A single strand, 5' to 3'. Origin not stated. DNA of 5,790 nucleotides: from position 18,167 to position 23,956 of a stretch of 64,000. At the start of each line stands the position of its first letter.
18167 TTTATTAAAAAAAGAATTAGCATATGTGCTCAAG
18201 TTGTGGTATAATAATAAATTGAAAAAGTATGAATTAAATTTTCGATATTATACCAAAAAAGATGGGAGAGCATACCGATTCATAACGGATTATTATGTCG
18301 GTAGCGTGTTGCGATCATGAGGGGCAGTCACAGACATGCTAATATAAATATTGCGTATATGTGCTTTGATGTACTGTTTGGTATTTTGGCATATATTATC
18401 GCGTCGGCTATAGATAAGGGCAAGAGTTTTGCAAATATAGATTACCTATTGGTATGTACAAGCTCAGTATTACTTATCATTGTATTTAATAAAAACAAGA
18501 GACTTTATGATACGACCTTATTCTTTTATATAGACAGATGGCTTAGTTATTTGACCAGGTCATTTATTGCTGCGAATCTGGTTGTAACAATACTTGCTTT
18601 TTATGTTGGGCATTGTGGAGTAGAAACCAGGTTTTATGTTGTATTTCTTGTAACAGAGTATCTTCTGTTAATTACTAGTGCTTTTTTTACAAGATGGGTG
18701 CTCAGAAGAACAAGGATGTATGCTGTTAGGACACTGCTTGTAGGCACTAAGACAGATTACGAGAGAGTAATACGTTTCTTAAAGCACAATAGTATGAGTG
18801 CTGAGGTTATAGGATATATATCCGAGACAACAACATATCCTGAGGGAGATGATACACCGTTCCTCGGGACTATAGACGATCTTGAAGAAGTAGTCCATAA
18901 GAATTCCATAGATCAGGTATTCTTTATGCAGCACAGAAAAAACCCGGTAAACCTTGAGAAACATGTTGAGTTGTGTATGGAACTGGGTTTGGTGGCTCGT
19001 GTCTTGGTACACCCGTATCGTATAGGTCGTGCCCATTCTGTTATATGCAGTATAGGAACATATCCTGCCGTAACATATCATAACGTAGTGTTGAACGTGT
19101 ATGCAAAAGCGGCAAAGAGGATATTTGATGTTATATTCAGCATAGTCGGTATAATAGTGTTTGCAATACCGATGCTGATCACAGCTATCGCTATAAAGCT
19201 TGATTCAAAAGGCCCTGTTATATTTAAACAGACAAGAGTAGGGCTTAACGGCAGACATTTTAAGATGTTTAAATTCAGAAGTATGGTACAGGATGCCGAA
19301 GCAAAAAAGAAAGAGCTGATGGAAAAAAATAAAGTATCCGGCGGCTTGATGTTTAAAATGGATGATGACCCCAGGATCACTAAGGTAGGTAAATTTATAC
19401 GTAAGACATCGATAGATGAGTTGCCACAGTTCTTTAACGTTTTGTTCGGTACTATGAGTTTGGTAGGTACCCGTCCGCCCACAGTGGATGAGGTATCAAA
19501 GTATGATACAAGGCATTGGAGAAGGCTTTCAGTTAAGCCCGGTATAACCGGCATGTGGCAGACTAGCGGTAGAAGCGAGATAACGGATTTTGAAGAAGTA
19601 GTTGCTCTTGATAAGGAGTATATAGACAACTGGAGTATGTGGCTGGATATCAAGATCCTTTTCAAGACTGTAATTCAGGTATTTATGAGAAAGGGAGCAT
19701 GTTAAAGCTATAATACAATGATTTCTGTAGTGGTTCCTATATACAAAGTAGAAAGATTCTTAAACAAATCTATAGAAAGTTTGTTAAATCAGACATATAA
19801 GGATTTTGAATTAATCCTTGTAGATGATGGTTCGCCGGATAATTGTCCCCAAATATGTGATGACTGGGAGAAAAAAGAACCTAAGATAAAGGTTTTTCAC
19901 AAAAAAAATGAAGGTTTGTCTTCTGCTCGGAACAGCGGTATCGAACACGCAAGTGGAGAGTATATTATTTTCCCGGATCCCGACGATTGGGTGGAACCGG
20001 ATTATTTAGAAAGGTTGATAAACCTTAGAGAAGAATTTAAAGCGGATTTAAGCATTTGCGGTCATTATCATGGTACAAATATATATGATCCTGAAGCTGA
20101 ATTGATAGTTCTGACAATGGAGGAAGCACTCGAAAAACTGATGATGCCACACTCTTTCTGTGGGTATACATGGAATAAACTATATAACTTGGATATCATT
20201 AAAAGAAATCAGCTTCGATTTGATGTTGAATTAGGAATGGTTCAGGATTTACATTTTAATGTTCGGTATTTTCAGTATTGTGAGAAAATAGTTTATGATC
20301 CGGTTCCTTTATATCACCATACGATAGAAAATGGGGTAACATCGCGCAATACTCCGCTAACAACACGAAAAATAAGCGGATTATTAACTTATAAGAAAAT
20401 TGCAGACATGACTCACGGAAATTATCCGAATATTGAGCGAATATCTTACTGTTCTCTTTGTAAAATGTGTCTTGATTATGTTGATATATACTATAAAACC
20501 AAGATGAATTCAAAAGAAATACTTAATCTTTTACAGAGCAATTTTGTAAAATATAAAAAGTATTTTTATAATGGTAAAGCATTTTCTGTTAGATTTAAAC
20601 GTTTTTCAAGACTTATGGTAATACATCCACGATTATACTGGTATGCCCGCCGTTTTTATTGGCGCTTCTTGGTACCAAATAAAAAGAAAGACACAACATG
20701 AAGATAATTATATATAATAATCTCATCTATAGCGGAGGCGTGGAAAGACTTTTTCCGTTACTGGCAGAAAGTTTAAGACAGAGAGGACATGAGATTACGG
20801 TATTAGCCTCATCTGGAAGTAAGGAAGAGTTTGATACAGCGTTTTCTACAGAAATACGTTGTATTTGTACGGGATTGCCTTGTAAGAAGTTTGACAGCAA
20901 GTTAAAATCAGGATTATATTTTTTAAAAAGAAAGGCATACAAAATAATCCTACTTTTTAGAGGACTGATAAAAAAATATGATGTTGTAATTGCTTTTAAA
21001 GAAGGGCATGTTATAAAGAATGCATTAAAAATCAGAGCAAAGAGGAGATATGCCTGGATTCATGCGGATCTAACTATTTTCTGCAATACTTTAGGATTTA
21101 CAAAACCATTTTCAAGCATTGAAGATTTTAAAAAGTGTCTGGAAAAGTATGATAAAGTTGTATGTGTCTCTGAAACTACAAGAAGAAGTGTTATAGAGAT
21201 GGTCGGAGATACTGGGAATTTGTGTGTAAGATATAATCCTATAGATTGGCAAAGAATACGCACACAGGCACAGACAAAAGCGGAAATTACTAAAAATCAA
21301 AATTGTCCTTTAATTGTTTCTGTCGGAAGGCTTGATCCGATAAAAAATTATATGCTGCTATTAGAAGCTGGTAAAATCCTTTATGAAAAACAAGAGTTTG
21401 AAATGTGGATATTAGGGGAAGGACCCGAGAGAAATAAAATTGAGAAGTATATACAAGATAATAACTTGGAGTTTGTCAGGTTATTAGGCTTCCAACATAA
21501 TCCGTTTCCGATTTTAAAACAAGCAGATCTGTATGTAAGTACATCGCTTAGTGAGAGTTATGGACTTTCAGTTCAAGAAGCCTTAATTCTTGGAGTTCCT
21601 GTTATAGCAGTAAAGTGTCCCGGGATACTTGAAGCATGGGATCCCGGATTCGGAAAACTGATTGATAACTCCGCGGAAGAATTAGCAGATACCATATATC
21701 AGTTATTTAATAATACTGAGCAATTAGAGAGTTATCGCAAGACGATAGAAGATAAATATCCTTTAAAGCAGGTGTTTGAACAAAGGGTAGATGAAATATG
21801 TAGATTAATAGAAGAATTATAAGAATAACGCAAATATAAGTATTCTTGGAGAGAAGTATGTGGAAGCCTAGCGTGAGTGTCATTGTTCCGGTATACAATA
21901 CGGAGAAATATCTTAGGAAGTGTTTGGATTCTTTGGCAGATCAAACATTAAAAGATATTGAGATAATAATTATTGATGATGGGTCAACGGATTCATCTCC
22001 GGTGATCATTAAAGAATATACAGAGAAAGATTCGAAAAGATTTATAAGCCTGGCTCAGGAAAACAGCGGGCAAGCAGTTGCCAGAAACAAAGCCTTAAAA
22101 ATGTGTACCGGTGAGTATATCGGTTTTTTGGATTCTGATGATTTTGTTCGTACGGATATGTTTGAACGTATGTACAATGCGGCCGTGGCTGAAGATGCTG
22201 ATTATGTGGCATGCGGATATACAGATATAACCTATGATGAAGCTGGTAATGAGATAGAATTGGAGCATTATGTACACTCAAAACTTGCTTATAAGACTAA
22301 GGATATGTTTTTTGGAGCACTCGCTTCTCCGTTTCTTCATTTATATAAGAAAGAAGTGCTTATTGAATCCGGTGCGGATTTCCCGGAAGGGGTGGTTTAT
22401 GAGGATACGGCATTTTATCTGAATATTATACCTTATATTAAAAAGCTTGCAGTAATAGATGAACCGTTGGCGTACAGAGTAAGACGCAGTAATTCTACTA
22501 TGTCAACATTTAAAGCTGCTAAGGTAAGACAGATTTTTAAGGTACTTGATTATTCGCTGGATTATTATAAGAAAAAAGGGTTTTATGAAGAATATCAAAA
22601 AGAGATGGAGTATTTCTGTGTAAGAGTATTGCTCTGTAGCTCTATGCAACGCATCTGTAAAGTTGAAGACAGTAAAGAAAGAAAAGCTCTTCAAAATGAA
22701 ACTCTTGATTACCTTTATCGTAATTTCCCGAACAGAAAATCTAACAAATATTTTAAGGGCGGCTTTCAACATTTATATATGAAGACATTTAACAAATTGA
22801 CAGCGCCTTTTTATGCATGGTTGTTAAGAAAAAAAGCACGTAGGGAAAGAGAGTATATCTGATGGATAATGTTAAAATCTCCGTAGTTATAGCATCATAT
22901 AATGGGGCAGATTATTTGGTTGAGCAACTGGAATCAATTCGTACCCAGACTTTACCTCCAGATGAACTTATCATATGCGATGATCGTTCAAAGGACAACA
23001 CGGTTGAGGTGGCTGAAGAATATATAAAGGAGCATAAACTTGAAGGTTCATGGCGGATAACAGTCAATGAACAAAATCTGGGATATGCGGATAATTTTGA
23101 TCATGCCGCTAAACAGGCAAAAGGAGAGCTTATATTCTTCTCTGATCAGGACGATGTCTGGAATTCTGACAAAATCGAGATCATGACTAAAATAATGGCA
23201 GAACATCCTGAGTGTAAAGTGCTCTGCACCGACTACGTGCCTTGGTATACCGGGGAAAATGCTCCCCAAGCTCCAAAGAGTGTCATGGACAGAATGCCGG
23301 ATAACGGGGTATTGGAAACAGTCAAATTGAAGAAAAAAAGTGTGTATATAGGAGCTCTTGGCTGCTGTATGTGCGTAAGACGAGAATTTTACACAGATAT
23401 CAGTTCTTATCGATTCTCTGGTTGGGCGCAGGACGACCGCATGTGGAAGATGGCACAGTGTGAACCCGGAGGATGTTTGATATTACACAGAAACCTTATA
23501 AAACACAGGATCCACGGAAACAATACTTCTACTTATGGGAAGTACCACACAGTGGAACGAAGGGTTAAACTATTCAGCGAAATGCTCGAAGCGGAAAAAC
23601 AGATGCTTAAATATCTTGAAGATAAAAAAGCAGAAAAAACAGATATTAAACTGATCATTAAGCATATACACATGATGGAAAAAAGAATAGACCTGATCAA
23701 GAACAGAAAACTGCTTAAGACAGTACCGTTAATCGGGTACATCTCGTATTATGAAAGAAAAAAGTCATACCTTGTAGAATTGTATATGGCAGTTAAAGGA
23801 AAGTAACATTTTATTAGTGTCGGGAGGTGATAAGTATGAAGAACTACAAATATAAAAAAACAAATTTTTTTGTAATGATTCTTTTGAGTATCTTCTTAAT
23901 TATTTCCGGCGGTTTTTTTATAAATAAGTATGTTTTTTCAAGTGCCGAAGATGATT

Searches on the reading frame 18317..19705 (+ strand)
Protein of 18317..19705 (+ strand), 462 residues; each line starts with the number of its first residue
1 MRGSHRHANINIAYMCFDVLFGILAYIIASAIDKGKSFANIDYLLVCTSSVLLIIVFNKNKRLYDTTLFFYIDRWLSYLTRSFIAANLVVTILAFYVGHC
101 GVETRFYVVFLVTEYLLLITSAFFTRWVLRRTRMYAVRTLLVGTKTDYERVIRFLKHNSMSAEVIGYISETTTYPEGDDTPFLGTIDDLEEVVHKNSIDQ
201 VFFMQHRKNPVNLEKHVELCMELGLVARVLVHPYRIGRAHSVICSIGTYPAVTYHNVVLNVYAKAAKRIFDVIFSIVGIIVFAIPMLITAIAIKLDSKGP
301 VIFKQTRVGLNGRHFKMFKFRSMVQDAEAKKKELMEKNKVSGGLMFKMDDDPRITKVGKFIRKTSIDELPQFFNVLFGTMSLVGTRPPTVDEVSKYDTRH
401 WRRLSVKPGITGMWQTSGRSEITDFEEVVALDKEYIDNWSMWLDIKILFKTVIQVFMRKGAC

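Call 3: search_protein_families(library=pfam, proteins=[window:18317-19705:+])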
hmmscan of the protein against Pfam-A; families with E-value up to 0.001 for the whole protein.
window:18317-19705:+ (462 aa): 2 families
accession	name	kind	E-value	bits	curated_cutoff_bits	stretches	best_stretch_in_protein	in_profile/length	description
PF02397.22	Bac_transf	-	1.8e-71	239.8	27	1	267-456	1-178/179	Bacterial sugar transferase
PF13727.12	CoA_binding_3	-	9.3e-08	32.7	25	1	78-203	20-147/175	CoA-binding domain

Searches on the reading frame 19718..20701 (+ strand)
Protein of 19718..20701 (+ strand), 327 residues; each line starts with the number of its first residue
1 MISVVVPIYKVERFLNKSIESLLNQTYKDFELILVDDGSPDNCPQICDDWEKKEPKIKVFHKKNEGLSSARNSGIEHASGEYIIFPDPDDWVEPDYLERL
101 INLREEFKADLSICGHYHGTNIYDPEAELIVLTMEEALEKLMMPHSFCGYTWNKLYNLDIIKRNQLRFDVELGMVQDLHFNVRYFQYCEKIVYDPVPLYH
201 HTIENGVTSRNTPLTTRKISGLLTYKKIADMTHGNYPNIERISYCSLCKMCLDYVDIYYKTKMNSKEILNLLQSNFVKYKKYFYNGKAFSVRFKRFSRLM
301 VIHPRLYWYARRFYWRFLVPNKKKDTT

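Call 3: search_protein_families(library=pfam, proteins=[window:19718-20701:+])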
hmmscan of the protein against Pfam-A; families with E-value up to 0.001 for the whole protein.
window:19718-20701:+ (327 aa): 3 families
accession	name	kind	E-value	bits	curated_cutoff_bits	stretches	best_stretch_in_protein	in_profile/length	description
PF00535.33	Glycos_transf_2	-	1.5e-38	132.8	23.3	1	3-119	1-118/168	Glycosyl transferase family 2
PF10111.15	Glyco_tranf_2_2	-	8.7e-12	45.5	27.3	1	3-103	1-105/276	Glycosyltransferase like family 2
PF13641.12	Glyco_tranf_2_3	-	4.1e-07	30.7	27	1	2-103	3-110/230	Glycosyltransferase like family 2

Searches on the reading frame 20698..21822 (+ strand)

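Call 3: search_protein_families(library=pfam, proteins=[window:20698-21822:+])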
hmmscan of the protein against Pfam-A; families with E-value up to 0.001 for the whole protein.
window:20698-21822:+ (374 aa): 5 families
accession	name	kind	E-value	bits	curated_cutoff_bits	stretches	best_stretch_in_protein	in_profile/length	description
PF00534.26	Glycos_transf_1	-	2.6e-27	95.9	26.4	1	192-349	4-168/172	Glycosyl transferases group 1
PF13692.12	Glyco_trans_1_4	-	6.6e-24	85.2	27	1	204-339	2-142/142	Glycosyl transferases group 1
PF13439.12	Glyco_transf_4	-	5e-13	49.9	28.5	1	13-184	2-168/170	Glycosyltransferase Family 4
PF20706.3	GT4-conflict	-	7.8e-10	38.7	26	1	194-312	188-318/385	Family 4 Glycosyltransferase in conflict systems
PF13579.12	Glyco_trans_4_4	-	1.4e-05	26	29.7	1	13-180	1-157/158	Glycosyl transferase 4-like domain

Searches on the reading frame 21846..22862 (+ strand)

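Call 3: search_protein_families(library=pfam, proteins=[window:21846-22862:+])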
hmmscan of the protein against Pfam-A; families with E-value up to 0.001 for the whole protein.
window:21846-22862:+ (338 aa): 3 families
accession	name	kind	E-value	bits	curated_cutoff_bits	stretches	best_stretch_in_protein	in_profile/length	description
PF00535.33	Glycos_transf_2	-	1.1e-39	136.5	23.3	1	11-156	1-148/168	Glycosyl transferase family 2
PF10111.15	Glyco_tranf_2_2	-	1.3e-16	61.3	27.3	1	11-243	1-244/276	Glycosyltransferase like family 2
PF13641.12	Glyco_tranf_2_3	-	1.6e-08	35.3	27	1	8-123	1-119/230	Glycosyltransferase like family 2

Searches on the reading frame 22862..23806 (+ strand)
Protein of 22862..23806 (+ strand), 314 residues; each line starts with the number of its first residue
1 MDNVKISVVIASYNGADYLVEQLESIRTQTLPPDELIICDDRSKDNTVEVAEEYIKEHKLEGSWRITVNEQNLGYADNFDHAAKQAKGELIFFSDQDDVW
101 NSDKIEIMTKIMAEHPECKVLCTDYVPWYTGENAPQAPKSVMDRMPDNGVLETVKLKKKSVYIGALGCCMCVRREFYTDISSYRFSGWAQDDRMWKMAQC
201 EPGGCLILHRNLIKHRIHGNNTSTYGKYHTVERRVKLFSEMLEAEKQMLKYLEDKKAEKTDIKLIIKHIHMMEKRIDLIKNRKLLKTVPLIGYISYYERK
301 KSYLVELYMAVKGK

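Call 3: search_protein_families(library=pfam, proteins=[window:22862-23806:+])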
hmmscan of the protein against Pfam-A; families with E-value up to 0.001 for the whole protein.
window:22862-23806:+ (314 aa): 3 families
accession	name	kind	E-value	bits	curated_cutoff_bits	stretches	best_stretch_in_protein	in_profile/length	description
PF00535.33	Glycos_transf_2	-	3.7e-29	102.2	23.3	1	7-137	1-129/168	Glycosyl transferase family 2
PF13641.12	Glyco_tranf_2_3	-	1.3e-12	48.7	27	1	6-188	3-183/230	Glycosyltransferase like family 2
PF10111.15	Glyco_tranf_2_2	-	2e-09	37.8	27.3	1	7-113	1-107/276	Glycosyltransferase like family 2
